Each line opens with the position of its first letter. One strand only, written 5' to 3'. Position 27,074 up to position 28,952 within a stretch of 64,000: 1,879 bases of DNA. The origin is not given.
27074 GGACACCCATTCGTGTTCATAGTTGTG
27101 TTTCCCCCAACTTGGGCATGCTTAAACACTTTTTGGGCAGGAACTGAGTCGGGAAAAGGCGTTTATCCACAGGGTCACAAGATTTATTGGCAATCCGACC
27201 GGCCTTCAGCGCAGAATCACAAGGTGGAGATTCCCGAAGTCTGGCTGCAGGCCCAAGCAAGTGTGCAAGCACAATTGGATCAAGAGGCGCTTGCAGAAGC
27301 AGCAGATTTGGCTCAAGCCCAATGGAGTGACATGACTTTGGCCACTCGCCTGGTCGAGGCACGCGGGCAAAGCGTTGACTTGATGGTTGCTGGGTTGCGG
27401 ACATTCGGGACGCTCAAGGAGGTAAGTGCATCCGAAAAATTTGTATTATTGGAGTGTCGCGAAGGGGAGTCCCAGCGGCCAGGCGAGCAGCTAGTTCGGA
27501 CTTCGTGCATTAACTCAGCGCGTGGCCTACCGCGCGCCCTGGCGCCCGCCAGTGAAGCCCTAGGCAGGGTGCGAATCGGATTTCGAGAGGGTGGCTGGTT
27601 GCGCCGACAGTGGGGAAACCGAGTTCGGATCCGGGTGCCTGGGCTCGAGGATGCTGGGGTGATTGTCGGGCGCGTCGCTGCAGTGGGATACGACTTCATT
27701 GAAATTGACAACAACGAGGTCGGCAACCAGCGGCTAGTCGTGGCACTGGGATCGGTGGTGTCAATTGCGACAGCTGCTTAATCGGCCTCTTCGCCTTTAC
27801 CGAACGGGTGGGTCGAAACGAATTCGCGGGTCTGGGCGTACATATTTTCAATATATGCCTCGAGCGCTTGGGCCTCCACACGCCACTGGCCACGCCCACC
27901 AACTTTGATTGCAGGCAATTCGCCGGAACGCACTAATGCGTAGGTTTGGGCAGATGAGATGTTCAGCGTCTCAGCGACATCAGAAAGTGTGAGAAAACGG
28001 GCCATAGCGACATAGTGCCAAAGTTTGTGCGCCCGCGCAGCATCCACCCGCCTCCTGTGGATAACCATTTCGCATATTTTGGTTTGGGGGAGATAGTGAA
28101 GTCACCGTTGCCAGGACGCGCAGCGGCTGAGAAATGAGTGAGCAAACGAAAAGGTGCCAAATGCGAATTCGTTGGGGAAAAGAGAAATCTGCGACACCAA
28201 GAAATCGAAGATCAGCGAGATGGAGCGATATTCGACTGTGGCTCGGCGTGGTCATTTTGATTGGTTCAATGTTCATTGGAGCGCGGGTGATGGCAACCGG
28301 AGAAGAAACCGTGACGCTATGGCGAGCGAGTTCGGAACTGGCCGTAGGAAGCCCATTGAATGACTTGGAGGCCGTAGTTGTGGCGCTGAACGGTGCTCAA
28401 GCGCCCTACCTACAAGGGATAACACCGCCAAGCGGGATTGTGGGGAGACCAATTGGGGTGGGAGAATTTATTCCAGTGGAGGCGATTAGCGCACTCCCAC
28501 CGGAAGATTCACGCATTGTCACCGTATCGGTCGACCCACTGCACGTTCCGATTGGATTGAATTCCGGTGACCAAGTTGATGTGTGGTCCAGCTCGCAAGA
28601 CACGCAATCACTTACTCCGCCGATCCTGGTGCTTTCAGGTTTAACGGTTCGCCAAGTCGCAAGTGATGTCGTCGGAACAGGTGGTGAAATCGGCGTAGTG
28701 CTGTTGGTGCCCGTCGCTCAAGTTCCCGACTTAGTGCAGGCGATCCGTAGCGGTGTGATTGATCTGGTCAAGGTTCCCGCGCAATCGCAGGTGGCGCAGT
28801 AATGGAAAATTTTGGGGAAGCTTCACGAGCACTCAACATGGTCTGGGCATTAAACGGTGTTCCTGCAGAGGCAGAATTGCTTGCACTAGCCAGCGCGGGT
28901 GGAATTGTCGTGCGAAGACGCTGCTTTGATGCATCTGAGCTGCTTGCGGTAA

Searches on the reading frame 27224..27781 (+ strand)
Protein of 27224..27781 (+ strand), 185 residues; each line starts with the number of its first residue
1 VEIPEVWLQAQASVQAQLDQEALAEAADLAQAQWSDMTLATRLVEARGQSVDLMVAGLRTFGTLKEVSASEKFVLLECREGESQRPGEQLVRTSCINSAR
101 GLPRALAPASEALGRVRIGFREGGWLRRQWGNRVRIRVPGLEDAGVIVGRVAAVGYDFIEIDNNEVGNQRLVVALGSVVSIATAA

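Call 7: search_protein_families(library=pfam, proteins=[window:27224-27781:+], max_evalue=0.1)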
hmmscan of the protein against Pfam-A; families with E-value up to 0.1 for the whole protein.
window:27224-27781:+ (185 aa): 0 families

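Call 8: search_protein_families(library=ncbifam, proteins=[window:27224-27781:+], max_evalue=0.1)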
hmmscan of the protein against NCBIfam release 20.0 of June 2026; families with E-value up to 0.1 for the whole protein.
window:27224-27781:+ (185 aa): 0 families

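Call 14: find_homologous_proteins(query=window:27224-27781:+, max_evalue=0.001)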
Query window:27224-27781:+ (185 aa): 39 proteins with E <= 0.001 among 2039 candidates.
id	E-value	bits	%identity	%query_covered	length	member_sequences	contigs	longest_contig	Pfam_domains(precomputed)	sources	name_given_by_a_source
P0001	9.2e-109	378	98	100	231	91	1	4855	-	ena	-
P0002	6.4e-100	350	92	100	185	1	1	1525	-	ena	-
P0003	2.8e-91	321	86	99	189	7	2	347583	-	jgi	-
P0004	5.8e-90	317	87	99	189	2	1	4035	-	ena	-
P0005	5.5e-88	311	86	97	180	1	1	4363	-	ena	-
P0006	3.9e-86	305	81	99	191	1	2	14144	-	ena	-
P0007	2.1e-75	270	73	99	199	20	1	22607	-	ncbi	-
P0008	2.4e-70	253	67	99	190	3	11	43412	-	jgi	-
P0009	3.9e-69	249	66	99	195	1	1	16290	-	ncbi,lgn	-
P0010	4.7e-69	249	66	99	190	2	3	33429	-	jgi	-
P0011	5.2e-69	249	70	95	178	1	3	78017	-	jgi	jgi:hypothetical protein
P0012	3.7e-66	240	61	99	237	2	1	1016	-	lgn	-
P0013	1.4e-65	238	65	98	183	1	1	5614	-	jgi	jgi:hypothetical protein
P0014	2.8e-65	237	64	99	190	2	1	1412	-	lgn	-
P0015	4.1e-65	236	64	98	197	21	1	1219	-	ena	-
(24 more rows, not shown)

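Call 16: find_related_loci(query=A1, collection=genome_contigs, flank=10000)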
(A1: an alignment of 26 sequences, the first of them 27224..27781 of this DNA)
Query A1 (185 aa) in genome_contigs; peptide patterns used: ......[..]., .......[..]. (x = any residue, [..] = any of these).
90 stretches matched a pattern; 12 encode a relative of the query (tblastn E <= 1e-3); 11 distinct loci.
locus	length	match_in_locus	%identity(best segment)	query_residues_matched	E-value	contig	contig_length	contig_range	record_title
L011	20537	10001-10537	64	1-181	7e-73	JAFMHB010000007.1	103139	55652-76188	MAG: Candidatus Nanopelagicales bacterium isolate DEBay_Spr20G08_27 NODE_84_length_103139_cov_16.1025, whole genome shot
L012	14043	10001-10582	66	1-184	2e-71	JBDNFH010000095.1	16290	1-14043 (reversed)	MAG: Candidatus Nanopelagicales bacterium isolate concoct.114.ELB k141_452732, whole genome shotgun sequence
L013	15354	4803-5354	67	1-184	1e-70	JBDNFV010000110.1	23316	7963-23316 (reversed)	MAG: Candidatus Nanopelagicales bacterium isolate concoct.157.WLB k141_206759, whole genome shotgun sequence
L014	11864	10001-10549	63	1-185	1e-68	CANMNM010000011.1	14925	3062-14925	MAG: Actinobacteria bacterium isolate ZE-3nov15-100 genome assembly, contig: ZE-3nov15-C4309, whole genome shotgun seque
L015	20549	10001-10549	63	1-185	3e-68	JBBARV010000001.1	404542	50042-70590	MAG: Candidatus Nanopelagicales bacterium isolate EUL_228 ctg1-EUL_228, whole genome shotgun sequence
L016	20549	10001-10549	62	1-185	3e-67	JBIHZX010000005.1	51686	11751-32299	MAG: Candidatus Nanopelagicales bacterium isolate ME2000-03-30D8pf_3300042899_group1_bin32 Rohwer_bin360_scaffold_108_c1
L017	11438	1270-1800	62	1-181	8e-67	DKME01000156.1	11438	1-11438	MAG TPA_asm: Actinobacteria bacterium UBA7422 UBA7422_contig_872, whole genome shotgun sequence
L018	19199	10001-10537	64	1-181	3e-63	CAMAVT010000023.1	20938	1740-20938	MAG: Bifidobacterium breve isolate ME-08apr19-199 genome assembly, contig: ME-08apr19-C5292, whole genome shotgun sequen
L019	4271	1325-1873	63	1-185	7e-63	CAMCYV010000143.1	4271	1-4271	MAG: Bifidobacterium breve isolate MsE-30jul19-170 genome assembly, contig: MsE-30jul19-C33836, whole genome shotgun seq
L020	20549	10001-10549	58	1-185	5e-56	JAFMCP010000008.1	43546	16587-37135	MAG: Candidatus Nanopelagicales bacterium isolate CPBay_Spr15L08_96 NODE_396_length_43546_cov_11.255501, whole genome sh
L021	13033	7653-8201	65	1-185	1e-70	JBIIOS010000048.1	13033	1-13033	MAG: Candidatus Nanopelagicales bacterium isolate ME2002-11-07_3300042865_group1_bin129 Rohwer_bin361_scaffold_4698_c1,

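Call 20: find_encoding_contigs(protein=P0003, flank=8000, max_places=4)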
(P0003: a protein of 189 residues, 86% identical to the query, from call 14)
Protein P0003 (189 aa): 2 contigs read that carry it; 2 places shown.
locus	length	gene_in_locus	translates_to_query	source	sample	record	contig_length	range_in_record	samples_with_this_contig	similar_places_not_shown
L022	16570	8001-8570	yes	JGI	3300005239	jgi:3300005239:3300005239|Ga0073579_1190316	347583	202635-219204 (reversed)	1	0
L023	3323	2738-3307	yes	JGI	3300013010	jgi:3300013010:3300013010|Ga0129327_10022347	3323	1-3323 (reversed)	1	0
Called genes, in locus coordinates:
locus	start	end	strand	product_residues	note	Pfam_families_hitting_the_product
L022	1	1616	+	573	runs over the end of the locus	PF25976:LpqB_N, PF10646:Germane, PF10647:Gmad1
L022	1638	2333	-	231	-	-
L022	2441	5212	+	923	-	PF07517:SecA_DEAD, PF00270:DEAD (faint), PF01043:SecA_PP_bind, PF21090:P-loop_SecA, PF07516:SecA_SW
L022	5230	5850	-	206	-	PF20060:DUF6459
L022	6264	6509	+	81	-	-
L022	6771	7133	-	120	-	-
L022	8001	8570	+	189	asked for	-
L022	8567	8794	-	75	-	PF12728:HTH_17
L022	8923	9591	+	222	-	-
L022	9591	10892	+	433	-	PF01656:CbiA, PF13614:AAA_31 (weak)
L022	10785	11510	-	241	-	-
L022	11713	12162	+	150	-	-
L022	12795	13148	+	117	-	-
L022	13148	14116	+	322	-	PF01734:Patatin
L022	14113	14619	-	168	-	PF10698:DUF2505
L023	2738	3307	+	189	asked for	-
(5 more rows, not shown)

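Call 21: find_encoding_contigs(protein=P0006, flank=8000, max_places=4)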
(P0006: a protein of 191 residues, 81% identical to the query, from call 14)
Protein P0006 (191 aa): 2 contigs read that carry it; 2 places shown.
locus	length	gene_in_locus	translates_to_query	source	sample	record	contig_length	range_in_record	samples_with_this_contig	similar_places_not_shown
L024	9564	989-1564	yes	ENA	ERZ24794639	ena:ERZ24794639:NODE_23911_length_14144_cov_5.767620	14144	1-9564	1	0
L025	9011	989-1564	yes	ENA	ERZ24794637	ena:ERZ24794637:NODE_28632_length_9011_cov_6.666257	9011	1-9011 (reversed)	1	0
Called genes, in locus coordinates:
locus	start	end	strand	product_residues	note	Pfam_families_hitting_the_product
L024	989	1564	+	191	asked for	-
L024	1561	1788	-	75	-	PF12728:HTH_17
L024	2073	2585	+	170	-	-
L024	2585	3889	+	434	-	PF01656:CbiA, PF13614:AAA_31 (weak)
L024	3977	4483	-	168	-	-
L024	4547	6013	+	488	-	PF03007:WS_DGAT_cat, PF06974:WS_DGAT_C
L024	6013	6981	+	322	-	PF01734:Patatin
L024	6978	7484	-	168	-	PF10698:DUF2505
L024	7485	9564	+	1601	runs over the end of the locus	PF21075:GDH_ACT1, PF21073:GDH_HM1, PF21076:GDH_ACT2, PF21077:GDH_ACT3, PF21079:GDH_HM2 (weak), PF21078:GDH_HM3, PF05088:Bac_GDH_CD, PF21074:GDH_C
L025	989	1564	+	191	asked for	-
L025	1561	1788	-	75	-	PF12728:HTH_17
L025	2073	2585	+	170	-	-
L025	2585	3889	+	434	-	PF01656:CbiA, PF13614:AAA_31 (weak)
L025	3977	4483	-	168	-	-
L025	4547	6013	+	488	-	PF03007:WS_DGAT_cat, PF06974:WS_DGAT_C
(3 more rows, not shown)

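Call 22: find_encoding_contigs(protein=P0007, flank=8000, max_places=4)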
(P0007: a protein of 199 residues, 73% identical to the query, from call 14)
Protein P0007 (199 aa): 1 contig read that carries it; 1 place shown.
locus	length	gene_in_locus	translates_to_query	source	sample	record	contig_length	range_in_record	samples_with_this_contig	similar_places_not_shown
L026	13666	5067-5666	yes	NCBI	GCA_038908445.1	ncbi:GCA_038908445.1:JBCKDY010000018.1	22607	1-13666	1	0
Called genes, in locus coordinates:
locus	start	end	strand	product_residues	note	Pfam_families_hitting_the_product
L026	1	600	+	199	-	?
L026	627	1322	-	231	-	-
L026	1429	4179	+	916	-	PF07517:SecA_DEAD, PF00270:DEAD (faint), PF01043:SecA_PP_bind, PF21090:P-loop_SecA, PF07516:SecA_SW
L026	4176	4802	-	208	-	PF20060:DUF6459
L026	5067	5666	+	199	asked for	-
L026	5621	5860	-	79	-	PF12728:HTH_17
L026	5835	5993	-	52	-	-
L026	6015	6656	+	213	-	-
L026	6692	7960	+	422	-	PF01656:CbiA (weak)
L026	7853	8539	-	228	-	PF03734:YkuD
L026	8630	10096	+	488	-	PF03007:WS_DGAT_cat, PF06974:WS_DGAT_C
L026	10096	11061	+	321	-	PF01734:Patatin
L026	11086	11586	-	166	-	PF10698:DUF2505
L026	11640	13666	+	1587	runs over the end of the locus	PF21075:GDH_ACT1, PF21073:GDH_HM1, PF21076:GDH_ACT2, PF21079:GDH_HM2, PF21077:GDH_ACT3, PF21078:GDH_HM3, PF05088:Bac_GDH_CD, PF21074:GDH_C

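Call 74: predict_structure(alignment_id=A1)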
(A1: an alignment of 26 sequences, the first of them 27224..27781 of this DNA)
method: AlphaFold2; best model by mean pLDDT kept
length: 185 residues; sequences in the alignment: 26
mean_pLDDT: 74.4   pTM: 0.65
mean pLDDT of the five models: 74.4, 73.7, 73.7, 73.4, 59.7
residues with pLDDT >= 90: 7; 70-90: 117; 50-70: 44; < 50: 17
segments of 3 or more residues with pLDDT < 50: 105-119
pLDDT, mean of each block of 10 residues (from residue 1): 75 81 70 66 83 85 86 82 68 79 47 39 78 85 70 85 71 86 83
secondary structure, 60 per line:
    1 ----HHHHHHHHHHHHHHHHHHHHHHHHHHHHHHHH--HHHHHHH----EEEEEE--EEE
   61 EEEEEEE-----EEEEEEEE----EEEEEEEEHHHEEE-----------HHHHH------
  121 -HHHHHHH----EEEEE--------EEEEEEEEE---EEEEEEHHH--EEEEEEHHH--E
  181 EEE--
elements in order: H5-36 H39-45 E50-55 E58-67 E73-80 E85-92 E96-98 H110-114 H122-128 E133-137 E146-154 E158-163 E169-174 E180-183

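Call 76: fold_search(model_id=the predicted structure, library=pdb)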
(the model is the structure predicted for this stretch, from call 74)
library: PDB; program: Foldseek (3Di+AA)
matches with E <= 10: 976; with E <= 0.001: 0
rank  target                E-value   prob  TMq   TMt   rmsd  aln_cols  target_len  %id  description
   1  2x4j                  1.1e-03  1.00  0.43  0.70   8.2       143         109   10  Crystal structure of ORF137 from Pyrobaculum spherical virus (released 2010-07-21)
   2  4ii1_D                4.2e-03  0.90  0.25  0.31  14.4       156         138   10  Crystal structure of the zinc finger of ZGPAT (released 2013-02-13)
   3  9f0x_H                4.4e-03  0.91  0.23  0.17  15.1       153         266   16  CryoEM structure of the F plasmid relaxosome in its pre-initiation state, derived from the ds-27_+143-R Locally-refine (released 2025-06-04)
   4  9f0z_H                4.4e-03  0.87  0.23  0.09  13.7       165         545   15  CryoEM structure of the F plasmid relaxosome with truncated TraI1-863 in its TE mode, derived from the ss-27_+8ds+9_+1 (released 2025-06-04)
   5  9bxa_E                6.6e-03  1.00  0.28  0.57   3.1        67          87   13  Structure of Mnx H340A complex from Bacillus sp. PL-12 (released 2024-08-07)
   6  9f0y_H                7.9e-03  0.85  0.23  0.09  13.7       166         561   14  CryoEM structure of the F plasmid relaxosome with TraI in its TE mode, derived from the ss-27_+8ds+9_+143-R Locally-re (released 2025-06-04)
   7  5zwx_A                8.9e-03  0.89  0.23  0.28  15.6       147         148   12  Crystal structure of Raphanus sativus AGDP1 AGD12 in complex with an H3K9me2 peptide (released 2018-11-14)
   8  4l0j                  8.9e-03  0.85  0.24  0.21  13.5       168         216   14  Structure of a translocation signal domain mediating conjugative transfer by type IV secretion systems (released 2013-06-19)
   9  7mie                  8.9e-03  0.33  0.16  0.13  15.7       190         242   10  Crystal structure of the Borreliella burgdorferi PlzA protein in complex with c-di-GMP (released 2021-06-30)
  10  4a9g_A                1.0e-02  0.25  0.17  0.10  15.4       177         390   16  Symmetrized cryo-EM reconstruction of E. coli DegQ 24-mer in complex with beta-casein (released 2012-01-11)
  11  8xrm_Z                1.1e-02  0.95  0.22  0.09  19.7       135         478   10  RNA polymerase II elongation complex with DSIF, SPT6, and ELOF1 transcribing genomic DNA extracted from human nuclei (released 2025-05-07)
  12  6gmh_Z                1.1e-02  0.93  0.21  0.09  19.9       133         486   10  Structure of activated transcription complex Pol II-DSIF-PAF-SPT6 (released 2018-08-22)
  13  3h8z                  1.1e-02  0.82  0.19  0.30  13.7       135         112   18  The Crystal Structure of the Tudor Domains from FXR2 (released 2009-06-16)
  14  5oik_Z                1.2e-02  0.92  0.21  0.09  19.7       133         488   10  Structure of an RNA polymerase II-DSIF transcription elongation complex (released 2017-09-13)
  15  9rtt_Z                1.2e-02  0.92  0.22  0.09  17.6       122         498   15  Activated Elongation Complex with IWS1 and ELOF1 (released 2025-09-03)
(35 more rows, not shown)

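Call 83: search_protein_families(library=phrogs, proteins=[window:27224-27781:+], max_evalue=0.01)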
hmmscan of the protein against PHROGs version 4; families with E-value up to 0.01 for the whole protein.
window:27224-27781:+ (185 aa): 0 families

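Call 84: search_protein_families(library=padloc, proteins=[window:27224-27781:+], max_evalue=0.01)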
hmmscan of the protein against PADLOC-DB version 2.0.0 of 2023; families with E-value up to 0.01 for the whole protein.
window:27224-27781:+ (185 aa): 0 families

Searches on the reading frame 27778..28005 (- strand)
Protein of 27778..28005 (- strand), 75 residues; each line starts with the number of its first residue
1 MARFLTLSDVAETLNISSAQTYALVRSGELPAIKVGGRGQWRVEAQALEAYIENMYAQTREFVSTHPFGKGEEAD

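Call 83: search_protein_families(library=phrogs, proteins=[window:27778-28005:-], max_evalue=0.01)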
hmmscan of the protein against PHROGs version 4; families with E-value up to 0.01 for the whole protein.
window:27778-28005:- (75 aa): 6 families
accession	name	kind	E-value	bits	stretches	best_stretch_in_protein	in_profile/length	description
phrog_66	-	integration and excision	3e-08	34.8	1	1-58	90-146/412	excisionase and transcriptional regulator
phrog_6401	-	DNA, RNA and nucleotide metabolism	7.2e-07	30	1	5-54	10-58/64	DNA binding protein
phrog_2907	-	integration and excision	2e-06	29.2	1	2-60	4-62/117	excisionase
phrog_10045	-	DNA, RNA and nucleotide metabolism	0.00011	23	1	2-58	18-73/74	HTH DNA binding protein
phrog_7338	-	unknown function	0.0014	19.9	1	4-59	30-84/87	-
phrog_668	-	DNA, RNA and nucleotide metabolism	0.0031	18.2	1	4-56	63-114/181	HTH DNA binding protein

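Call 84: search_protein_families(library=padloc, proteins=[window:27778-28005:-], max_evalue=0.01)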
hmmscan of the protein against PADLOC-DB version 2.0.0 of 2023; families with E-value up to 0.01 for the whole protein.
window:27778-28005:- (75 aa): 1 family
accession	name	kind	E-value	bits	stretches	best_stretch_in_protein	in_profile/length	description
PDLC04133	mad1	-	1.6e-06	26.3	1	1-50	2-49/60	mads_1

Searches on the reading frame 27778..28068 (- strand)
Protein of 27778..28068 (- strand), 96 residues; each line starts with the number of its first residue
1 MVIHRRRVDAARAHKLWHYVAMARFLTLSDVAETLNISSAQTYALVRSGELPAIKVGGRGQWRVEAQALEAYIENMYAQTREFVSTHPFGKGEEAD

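Call 7: search_protein_families(library=pfam, proteins=[window:27778-28068:-], max_evalue=0.1)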
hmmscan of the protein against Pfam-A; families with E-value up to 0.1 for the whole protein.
window:27778-28068:- (96 aa): 3 families
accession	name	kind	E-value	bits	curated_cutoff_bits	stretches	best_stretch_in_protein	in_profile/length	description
PF12728.13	HTH_17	-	1.7e-13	51.1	27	1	25-75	1-49/51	Helix-turn-helix domain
PF21531.3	Rv2175c_wHTH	-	0.0013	19.1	27.1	1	25-58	15-48/57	DNA-binding protein Rv2175c, wHTH domain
PF03861.19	ANTAR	-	0.0064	16.7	27.3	1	1-35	19-53/54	ANTAR domain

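Call 8: search_protein_families(library=ncbifam, proteins=[window:27778-28068:-], max_evalue=0.1)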
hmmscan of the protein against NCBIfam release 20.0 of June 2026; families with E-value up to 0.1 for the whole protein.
window:27778-28068:- (96 aa): 5 families
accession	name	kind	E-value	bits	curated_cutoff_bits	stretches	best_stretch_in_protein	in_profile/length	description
TIGR01764.1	excise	domain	5.5e-11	42.6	28.8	1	25-74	1-48/49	excisionase family DNA-binding protein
NF047737.1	antiphage_MADS1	equivalog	5.2e-07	29.8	80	1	24-71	2-47/49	methylation-associated defense system helix-turn-helix domain-containing protein MAD1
NF040990.2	MamR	equivalog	0.02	15.2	100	1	14-73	32-89/91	magnetosome protein MamR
NF045644.1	TransRegBhcR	equivalog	0.048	12.9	350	1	11-69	26-86/267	HTH-type transcriptional regulator BhcR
NF047858.1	ICEBs1XisBacil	equivalog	0.062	13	100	1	25-48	2-25/61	ICEBs1 excisionase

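Call 9: find_encoding_contigs(protein=window:27778-28068:-, flank=10000, max_places=10)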
Protein window:27778-28068:- (96 aa): 21 contigs read that carry it; 10 places shown.
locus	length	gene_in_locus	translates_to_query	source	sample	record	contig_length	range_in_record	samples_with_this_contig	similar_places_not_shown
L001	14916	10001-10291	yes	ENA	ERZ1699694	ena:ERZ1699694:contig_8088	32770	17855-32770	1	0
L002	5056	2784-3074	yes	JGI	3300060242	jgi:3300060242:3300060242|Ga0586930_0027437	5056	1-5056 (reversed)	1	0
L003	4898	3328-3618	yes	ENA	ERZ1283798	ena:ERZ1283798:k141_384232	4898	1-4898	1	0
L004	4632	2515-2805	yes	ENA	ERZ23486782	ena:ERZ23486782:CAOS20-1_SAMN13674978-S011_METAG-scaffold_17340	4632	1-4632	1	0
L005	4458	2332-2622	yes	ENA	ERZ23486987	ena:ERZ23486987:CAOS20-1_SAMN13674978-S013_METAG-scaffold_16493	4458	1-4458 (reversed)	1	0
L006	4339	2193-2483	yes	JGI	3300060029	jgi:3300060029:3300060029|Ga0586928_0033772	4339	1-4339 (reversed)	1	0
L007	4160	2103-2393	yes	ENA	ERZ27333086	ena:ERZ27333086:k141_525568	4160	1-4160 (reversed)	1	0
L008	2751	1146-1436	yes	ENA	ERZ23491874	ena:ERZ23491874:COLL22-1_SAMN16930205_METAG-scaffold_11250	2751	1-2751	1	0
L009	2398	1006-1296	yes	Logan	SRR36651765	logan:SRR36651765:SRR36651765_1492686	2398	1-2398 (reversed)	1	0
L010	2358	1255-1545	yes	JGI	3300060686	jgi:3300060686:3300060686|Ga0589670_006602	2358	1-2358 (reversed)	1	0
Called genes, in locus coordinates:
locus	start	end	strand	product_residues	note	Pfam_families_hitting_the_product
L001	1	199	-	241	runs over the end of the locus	PF21074:GDH_C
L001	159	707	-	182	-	PF21074:GDH_C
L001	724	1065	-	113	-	PF05088:Bac_GDH_CD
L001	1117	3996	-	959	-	PF21075:GDH_ACT1, PF21073:GDH_HM1, PF21076:GDH_ACT2, PF21079:GDH_HM2 (weak), PF21077:GDH_ACT3, PF21078:GDH_HM3, PF05088:Bac_GDH_CD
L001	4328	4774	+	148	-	PF10698:DUF2505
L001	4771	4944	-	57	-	-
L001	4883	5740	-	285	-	PF01734:Patatin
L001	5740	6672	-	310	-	PF06974:WS_DGAT_C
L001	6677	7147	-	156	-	PF03007:WS_DGAT_cat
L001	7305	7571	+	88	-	-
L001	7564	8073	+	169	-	PF03734:YkuD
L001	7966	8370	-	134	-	-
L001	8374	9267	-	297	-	PF01656:CbiA (weak), PF13614:AAA_31 (weak)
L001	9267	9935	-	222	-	-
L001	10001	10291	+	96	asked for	PF12728:HTH_17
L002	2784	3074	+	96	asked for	PF12728:HTH_17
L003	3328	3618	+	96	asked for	PF12728:HTH_17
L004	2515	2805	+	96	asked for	PF12728:HTH_17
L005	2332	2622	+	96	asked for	PF12728:HTH_17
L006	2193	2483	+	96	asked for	PF12728:HTH_17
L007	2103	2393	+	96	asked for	PF12728:HTH_17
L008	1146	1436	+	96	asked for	PF12728:HTH_17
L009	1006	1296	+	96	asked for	PF12728:HTH_17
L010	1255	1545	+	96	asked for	PF12728:HTH_17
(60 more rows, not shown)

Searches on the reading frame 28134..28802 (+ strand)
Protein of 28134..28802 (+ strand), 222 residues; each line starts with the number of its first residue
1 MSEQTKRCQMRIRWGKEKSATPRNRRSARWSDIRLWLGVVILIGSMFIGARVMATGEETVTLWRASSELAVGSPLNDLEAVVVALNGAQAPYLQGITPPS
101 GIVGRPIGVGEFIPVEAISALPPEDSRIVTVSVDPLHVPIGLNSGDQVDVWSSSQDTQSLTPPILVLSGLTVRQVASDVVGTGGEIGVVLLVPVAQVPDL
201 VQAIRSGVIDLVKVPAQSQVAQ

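Call 7: search_protein_families(library=pfam, proteins=[window:28134-28802:+], max_evalue=0.1)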
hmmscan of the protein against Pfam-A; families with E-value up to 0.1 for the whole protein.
window:28134-28802:+ (222 aa): 1 family
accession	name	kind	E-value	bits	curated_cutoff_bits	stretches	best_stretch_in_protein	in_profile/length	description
PF16976.10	RcpC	-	0.013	15.8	28.8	1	119-212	4-112/114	Flp pilus assembly protein RcpC/CpaB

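Call 8: search_protein_families(library=ncbifam, proteins=[window:28134-28802:+], max_evalue=0.1)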
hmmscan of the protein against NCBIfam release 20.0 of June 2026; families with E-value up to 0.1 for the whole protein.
window:28134-28802:+ (222 aa): 0 families
